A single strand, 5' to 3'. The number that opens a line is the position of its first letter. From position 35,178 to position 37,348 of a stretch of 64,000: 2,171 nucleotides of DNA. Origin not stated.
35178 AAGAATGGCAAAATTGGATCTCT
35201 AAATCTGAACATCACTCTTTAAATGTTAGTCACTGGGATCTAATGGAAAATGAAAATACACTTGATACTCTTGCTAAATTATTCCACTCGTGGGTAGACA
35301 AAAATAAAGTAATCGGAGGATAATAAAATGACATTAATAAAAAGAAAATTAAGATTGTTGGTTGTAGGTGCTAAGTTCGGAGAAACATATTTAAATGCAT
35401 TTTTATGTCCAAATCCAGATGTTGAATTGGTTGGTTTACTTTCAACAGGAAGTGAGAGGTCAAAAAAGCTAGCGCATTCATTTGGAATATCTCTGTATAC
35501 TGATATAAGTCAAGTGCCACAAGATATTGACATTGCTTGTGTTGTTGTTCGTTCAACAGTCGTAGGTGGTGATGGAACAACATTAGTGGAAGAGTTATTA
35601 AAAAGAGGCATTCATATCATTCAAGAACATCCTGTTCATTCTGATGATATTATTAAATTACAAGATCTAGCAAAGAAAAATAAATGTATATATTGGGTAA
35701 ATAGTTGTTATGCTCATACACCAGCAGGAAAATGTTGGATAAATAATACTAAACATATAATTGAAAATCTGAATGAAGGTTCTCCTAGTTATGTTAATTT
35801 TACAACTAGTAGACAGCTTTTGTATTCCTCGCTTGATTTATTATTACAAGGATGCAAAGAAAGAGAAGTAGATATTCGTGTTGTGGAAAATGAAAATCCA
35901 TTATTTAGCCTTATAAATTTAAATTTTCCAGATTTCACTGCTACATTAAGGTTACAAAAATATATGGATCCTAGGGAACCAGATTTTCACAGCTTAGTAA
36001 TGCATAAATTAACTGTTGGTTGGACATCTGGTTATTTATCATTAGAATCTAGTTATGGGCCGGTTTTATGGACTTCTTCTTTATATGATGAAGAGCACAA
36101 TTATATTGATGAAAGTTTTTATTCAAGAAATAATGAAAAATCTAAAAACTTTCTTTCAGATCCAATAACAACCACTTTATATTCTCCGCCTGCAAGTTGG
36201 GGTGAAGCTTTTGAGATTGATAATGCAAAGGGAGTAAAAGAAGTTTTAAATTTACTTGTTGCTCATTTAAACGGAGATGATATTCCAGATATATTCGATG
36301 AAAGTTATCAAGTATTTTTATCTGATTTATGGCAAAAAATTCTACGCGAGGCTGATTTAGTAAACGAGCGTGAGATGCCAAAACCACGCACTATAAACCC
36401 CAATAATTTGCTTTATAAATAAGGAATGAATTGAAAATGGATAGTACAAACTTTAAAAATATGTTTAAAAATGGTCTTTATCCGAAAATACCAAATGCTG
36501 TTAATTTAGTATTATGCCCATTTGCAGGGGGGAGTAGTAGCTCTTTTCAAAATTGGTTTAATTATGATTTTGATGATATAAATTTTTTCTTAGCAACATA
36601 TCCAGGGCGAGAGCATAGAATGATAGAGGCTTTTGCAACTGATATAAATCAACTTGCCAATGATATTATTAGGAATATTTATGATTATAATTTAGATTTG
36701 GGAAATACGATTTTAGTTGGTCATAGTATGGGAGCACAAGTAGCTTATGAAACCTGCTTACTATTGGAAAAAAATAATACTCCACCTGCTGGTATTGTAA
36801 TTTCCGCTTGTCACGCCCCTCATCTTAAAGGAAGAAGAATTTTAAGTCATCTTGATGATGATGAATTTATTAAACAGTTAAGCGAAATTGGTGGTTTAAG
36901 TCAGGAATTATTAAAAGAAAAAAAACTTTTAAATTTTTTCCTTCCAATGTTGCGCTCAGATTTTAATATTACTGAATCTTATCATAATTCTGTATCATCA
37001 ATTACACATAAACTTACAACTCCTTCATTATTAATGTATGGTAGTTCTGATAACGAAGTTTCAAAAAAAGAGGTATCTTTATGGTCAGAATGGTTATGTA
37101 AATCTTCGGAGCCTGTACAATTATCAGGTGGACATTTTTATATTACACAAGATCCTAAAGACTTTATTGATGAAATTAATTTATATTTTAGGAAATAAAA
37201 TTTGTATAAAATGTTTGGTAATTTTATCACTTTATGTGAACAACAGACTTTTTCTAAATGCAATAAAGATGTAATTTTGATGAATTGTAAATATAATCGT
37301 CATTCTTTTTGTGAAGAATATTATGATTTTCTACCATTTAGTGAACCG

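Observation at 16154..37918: Yersiniabactin-type thiazoline NRPS-PKS siderophore locus (HMWP2/HMWP1/YbtU/YbtT-like) in an AT-rich, alphaproteobacterium-like chromosome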

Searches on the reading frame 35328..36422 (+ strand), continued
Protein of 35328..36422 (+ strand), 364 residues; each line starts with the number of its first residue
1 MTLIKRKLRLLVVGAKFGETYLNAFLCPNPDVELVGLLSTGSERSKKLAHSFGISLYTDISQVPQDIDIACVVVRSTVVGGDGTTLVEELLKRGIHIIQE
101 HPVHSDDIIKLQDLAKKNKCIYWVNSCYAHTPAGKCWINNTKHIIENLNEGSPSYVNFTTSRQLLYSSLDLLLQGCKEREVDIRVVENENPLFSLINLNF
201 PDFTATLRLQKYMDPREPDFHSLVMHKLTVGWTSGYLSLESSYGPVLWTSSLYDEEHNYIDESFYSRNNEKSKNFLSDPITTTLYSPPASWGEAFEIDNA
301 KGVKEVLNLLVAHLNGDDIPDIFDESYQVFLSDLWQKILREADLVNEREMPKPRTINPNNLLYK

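Call 25: find_encoding_contigs(protein=P0121, flank=10000, max_places=3)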
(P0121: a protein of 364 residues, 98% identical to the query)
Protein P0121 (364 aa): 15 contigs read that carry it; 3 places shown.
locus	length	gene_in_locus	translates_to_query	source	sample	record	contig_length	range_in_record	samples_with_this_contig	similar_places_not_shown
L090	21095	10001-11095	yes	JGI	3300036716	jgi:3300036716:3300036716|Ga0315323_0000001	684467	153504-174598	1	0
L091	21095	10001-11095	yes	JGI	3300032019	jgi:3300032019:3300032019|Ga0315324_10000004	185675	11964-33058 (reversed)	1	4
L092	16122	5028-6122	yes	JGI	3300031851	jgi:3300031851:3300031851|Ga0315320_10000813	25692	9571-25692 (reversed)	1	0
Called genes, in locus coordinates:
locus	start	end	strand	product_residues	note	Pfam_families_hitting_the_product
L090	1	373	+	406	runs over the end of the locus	PF07690:MFS_1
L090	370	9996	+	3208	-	PF00109:ketoacyl-synt, PF02801:Ketoacyl-synt_C, PF16197:KAsynt_C_assoc, PF00698:Acyl_transf_1, PF08241:Methyltransf_11, PF08242:Methyltransf_12, PF13489:Methyltransf_23, PF13649:Methyltransf_25, +11 more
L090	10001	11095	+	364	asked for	PF01408:GFO_IDH_MocA, PF21390:Irp3-like_C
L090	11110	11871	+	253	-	PF00975:Thioesterase, PF12697:Abhydrolase_6 (weak)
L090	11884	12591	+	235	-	PF17837:4PPT_N, PF01648:ACPS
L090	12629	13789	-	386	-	PF07690:MFS_1, PF00083:Sugar_tr, PF05977:MFS_3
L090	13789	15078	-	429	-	PF00709:Adenylsucc_synt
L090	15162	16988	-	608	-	PF03600:CitMHS, PF02080:TrkA_C, PF03600:CitMHS (weak)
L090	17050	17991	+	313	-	PF01300:Sua5_yciO_yrdC, PF03481:Sua5_C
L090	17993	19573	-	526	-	PF00478:IMPDH, PF00571:CBS, PF01070:FMN_dh (weak), PF03060:NMO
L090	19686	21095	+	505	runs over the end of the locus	PF00310:GATase_2 (faint), PF13230:GATase_4, PF13522:GATase_6, PF13537:GATase_7, PF00156:Pribosyltran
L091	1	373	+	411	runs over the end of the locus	PF07690:MFS_1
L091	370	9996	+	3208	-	PF00109:ketoacyl-synt, PF02801:Ketoacyl-synt_C, PF16197:KAsynt_C_assoc, PF00698:Acyl_transf_1, PF08241:Methyltransf_11, PF08242:Methyltransf_12, PF13489:Methyltransf_23, PF13649:Methyltransf_25, +11 more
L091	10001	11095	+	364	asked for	PF01408:GFO_IDH_MocA, PF21390:Irp3-like_C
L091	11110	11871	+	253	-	PF00975:Thioesterase, PF12697:Abhydrolase_6 (weak)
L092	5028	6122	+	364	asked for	PF01408:GFO_IDH_MocA, PF21390:Irp3-like_C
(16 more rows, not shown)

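Call 34: find_homologous_proteins(query=L089:11864-14800:+, max_evalue=1e-40)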
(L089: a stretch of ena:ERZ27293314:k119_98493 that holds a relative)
Query L089:11864-14800:+ (978 aa): 7987 proteins with E <= 1e-40 among 8000 candidates; the best 120 are listed.
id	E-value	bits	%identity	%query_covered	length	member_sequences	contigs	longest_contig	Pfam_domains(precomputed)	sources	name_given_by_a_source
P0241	0.0e+0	2228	100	100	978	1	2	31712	PF00501.35,PF13193.13,PF00425.25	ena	-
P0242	0.0e+0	1217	56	99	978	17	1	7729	PF00501.35,PF13193.13,PF00425.25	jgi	jgi:yersiniabactin salicyl-AMP ligase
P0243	0.0e+0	1186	57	97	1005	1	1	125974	PF00501.35,PF13193.13,PF00425.25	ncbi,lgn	-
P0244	0.0e+0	1172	57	97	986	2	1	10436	PF00501.35,PF13193.13,PF00425.25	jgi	jgi:yersiniabactin salicyl-AMP ligase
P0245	0.0e+0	1118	53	99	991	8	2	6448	PF00501.35,PF13193.13,PF00425.25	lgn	-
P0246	0.0e+0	1093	53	99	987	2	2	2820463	PF00501.35,PF13193.13,PF00425.25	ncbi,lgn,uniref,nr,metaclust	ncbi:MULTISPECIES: salicylate synthase [unclassified Burkholderia]|uniref:salicylate synthase n=1 Ta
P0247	0.0e+0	1090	53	98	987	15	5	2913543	PF00501.35,PF13193.13,PF00425.25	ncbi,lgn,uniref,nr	ncbi:salicylate synthase [Burkholderia humptydooensis]|uniref:AMP-dependent synthetase and ligase n=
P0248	0.0e+0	1084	52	98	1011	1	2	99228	PF00501.35,PF13193.13,PF00425.25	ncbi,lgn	-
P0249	0.0e+0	1081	51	99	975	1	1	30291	PF00501.35,PF13193.13,PF00425.25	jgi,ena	-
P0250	0.0e+0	1064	52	98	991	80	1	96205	PF00501.35,PF13193.13,PF00425.25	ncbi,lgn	-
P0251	0.0e+0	1058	52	97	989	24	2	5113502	PF00501.35,PF13193.13,PF00425.25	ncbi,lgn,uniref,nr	ncbi:salicylate synthase [Xanthomonas arboricola]|uniref:salicylate synthase n=1 Tax=Xanthomonas arb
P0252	0.0e+0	1056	51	97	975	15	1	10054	PF00501.35,PF13193.13,PF00425.25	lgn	-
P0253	0.0e+0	1041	51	98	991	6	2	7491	PF00501.35,PF13193.13,PF00425.25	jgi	jgi:yersiniabactin salicyl-AMP ligase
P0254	0.0e+0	1029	51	98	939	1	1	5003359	PF00501.35,PF13193.13,PF00425.25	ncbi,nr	nr:salicylate synthase [Ralstonia solanacearum]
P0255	0.0e+0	1028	50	97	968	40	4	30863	PF00501.35,PF13193.13,PF00425.25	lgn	-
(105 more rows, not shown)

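Call 35: find_encoding_contigs(protein=P0123, flank=10000, max_places=3)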
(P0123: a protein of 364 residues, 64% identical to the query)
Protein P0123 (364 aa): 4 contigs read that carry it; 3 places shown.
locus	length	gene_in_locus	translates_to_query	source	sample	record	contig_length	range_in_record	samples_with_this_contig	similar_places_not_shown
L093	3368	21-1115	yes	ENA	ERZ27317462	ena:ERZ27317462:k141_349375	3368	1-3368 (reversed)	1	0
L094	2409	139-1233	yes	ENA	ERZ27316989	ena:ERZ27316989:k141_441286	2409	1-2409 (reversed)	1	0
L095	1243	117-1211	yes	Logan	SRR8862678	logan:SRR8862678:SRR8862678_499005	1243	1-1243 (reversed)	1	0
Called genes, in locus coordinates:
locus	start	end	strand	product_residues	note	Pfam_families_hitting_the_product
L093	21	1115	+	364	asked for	PF01408:GFO_IDH_MocA, PF21390:Irp3-like_C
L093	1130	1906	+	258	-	PF00975:Thioesterase, PF12697:Abhydrolase_6, PF12146:Hydrolase_4 (faint)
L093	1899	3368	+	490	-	?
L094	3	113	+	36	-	?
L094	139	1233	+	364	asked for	PF01408:GFO_IDH_MocA, PF21390:Irp3-like_C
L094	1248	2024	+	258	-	PF00975:Thioesterase, PF12697:Abhydrolase_6, PF12146:Hydrolase_4 (faint)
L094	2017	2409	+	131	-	?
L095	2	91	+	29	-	?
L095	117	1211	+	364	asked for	PF01408:GFO_IDH_MocA, PF21390:Irp3-like_C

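Call 36: find_encoding_contigs(protein=P0242, flank=10000, max_places=3)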
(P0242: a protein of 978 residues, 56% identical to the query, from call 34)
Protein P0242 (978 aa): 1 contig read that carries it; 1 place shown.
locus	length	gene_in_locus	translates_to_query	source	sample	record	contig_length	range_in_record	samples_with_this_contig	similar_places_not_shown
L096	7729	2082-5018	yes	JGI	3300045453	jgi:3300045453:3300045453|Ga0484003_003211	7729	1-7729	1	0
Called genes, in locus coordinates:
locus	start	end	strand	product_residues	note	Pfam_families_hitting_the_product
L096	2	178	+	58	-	?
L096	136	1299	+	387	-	PF01408:GFO_IDH_MocA, PF21390:Irp3-like_C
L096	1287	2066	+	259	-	PF00975:Thioesterase, PF12697:Abhydrolase_6, PF00326:Peptidase_S9 (faint), PF07859:Abhydrolase_3 (faint), PF20408:Abhydrolase_11 (faint)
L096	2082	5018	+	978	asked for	PF00501:AMP-binding, PF13193:AMP-binding_C, PF00425:Chorismate_bind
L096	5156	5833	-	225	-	PF17837:4PPT_N, PF01648:ACPS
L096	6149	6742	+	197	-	-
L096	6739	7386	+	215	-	-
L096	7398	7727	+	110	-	?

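Call 66: find_encoding_contigs(protein=P0125, flank=10000, max_places=1)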
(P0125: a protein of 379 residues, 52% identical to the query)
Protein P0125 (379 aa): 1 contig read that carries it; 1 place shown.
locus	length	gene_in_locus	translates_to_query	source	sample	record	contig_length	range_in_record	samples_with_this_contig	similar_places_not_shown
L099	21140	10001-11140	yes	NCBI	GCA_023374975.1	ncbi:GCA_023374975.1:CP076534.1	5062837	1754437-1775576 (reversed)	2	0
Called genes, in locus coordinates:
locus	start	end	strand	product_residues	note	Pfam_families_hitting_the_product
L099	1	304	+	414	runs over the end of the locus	PF07690:MFS_1 (weak)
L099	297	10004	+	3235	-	PF00109:ketoacyl-synt, PF02801:Ketoacyl-synt_C, PF16197:KAsynt_C_assoc, PF00698:Acyl_transf_1, PF08241:Methyltransf_11, PF08242:Methyltransf_12, PF13489:Methyltransf_23, PF13649:Methyltransf_25, +16 more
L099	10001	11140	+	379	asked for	PF01408:GFO_IDH_MocA, PF21390:Irp3-like_C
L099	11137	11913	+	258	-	PF00975:Thioesterase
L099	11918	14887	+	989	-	PF00501:AMP-binding, PF13193:AMP-binding_C, PF00425:Chorismate_bind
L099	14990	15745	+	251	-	PF13489:Methyltransf_23 (weak), PF13649:Methyltransf_25, PF08242:Methyltransf_12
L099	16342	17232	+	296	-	PF00005:ABC_tran, PF13304:AAA_21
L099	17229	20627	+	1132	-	-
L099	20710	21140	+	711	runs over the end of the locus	PF07715:Plug, PF00593:TonB_dep_Rec_b-barrel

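Call 71: find_related_loci(query=A2, collection=metagenome_contigs, flank=5000)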
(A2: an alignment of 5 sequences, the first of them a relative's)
Query A2 (540 aa) in metagenome_contigs; peptide patterns used: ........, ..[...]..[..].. (x = any residue, [..] = any of these).
163 stretches matched a pattern; 35 encode a relative of the query (tblastn E <= 1e-3); 35 distinct loci.
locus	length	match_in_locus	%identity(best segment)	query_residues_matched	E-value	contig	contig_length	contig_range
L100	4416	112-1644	56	26-533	0e+0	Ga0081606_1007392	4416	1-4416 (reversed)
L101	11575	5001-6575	54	22-535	0e+0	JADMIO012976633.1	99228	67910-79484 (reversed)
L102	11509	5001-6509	48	23-525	8e-155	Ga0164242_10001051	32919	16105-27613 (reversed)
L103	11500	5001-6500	47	26-526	4e-152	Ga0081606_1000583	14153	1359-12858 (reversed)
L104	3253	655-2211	46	11-530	2e-157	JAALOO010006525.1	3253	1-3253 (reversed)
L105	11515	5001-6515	46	26-530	2e-149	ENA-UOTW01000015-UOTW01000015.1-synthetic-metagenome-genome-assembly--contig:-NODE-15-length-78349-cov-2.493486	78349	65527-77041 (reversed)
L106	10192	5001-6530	47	23-532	1e-148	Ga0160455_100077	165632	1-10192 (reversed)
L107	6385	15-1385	49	76-532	5e-137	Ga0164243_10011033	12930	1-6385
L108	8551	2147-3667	43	26-526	7e-136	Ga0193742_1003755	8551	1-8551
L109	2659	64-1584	43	26-526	1e-141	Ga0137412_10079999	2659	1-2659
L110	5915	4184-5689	44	27-526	2e-133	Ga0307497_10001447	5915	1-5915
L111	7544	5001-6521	43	26-529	9e-133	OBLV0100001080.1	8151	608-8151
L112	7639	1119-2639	42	26-526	9e-132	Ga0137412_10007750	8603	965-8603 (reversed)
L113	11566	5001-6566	42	1-526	2e-128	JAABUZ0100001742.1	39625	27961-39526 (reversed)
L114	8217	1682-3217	42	26-526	4e-128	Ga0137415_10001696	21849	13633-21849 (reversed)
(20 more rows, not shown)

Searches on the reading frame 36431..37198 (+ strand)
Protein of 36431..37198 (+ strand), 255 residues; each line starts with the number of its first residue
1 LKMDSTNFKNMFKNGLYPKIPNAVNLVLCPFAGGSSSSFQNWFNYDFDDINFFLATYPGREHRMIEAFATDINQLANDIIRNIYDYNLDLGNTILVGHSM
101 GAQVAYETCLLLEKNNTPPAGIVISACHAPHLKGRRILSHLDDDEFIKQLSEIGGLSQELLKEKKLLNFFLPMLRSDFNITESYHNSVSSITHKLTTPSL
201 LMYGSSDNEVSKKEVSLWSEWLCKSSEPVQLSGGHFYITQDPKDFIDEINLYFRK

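Call 4: search_protein_families(library=pfam, proteins=[window:36431-37198:+], max_evalue=0.001)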
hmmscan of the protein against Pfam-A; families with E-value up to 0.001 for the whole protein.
window:36431-37198:+ (255 aa): 5 families
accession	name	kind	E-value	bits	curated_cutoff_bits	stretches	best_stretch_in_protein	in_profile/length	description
PF00975.26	Thioesterase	-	1.7e-37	130.3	26.4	1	26-248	3-221/226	Thioesterase domain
PF12697.13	Abhydrolase_6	-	1.1e-06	29.9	26.3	1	33-247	6-216/217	Alpha/beta hydrolase family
PF12146.15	Hydrolase_4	-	2.6e-05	24.1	27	0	65-126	55-108/239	Serine aminopeptidase, S33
PF02230.22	Abhydrolase_2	-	0.0001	22.6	23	1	66-131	80-142/217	Phospholipase/Carboxylesterase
PF03959.19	FSH1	-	0.00013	22.1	21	1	95-236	105-200/211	Serine hydrolase (FSH1)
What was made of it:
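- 36431..37198 (+): YbtT-like type II thioesterase. PF00975 (call 4).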

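Call 5: search_protein_families(library=ncbifam, proteins=[window:36431-37198:+], max_evalue=0.001)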
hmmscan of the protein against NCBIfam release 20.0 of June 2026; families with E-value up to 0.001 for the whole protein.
window:36431-37198:+ (255 aa): 2 families
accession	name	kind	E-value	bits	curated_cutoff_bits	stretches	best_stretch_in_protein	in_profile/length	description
NF041096.1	esterase_EstD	equivalog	3e-05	23.2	600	1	92-223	242-370/421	esterase EstD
NF050089.1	i_nPHAscl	equivalog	0.00053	19.1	300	0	176-250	208-285/288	intracellular short-chain-length polyhydroxyalkanoate depolymerase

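Call 67: search_solved_structures(query=window:36431-37198:+, max_evalue=1e-8)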
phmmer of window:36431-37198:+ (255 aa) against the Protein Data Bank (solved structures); distinct sequences matched with E-value up to 1e-8: 13.
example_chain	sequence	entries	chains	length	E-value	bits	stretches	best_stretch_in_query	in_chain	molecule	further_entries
6ba8_A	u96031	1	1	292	5.2e-60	206.3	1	21-253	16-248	Iron aquisition yersiniabactin synthesis enzyme, YbtT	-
6ba9_A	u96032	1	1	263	1e-59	205.4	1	21-253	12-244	Iron aquisition yersiniabactin synthesis enzyme, YbtT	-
2k2q_B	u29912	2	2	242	1.2e-25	93.8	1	24-246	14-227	Surfactin synthetase thioesterase subunit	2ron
7e3z_A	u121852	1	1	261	8.1e-25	91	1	21-239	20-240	thioesterase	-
4xjv_A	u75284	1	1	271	1e-23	87.4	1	8-242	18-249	S-acyl fatty acid synthase thioesterase, medium chain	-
5ugz_A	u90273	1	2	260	1.3e-22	83.8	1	6-246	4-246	Putative thioesterase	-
6vap_A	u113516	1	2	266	5.4e-20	75.2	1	15-241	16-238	Thioesterase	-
3fla_A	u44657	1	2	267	2.6e-19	73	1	19-241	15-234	RifR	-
3flb_A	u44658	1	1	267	6.9e-19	71.6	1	19-241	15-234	RifR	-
3qmw_A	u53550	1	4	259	2.3e-18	69.9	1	24-242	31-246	Thioesterase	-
3qmv_A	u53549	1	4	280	2.9e-18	69.5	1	24-242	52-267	Thioesterase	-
9pc6_A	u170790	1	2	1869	1.2e-17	67.5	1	20-241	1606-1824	6-deoxyerythronolide-B synthase,RifR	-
6fvj_A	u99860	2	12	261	3.2e-10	43.2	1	24-249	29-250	Thioesterase | Probable thioesterase TesA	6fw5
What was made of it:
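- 36431..37198 (+): The best solved relative is YbtT 6ba8 at E=5e-60, against 1e-25 for the next (call 67).
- On Yersiniabactin-class NRPS-PKS assembly line: Best solved relative is YbtT 6ba8, E=5e-60 (call 67).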
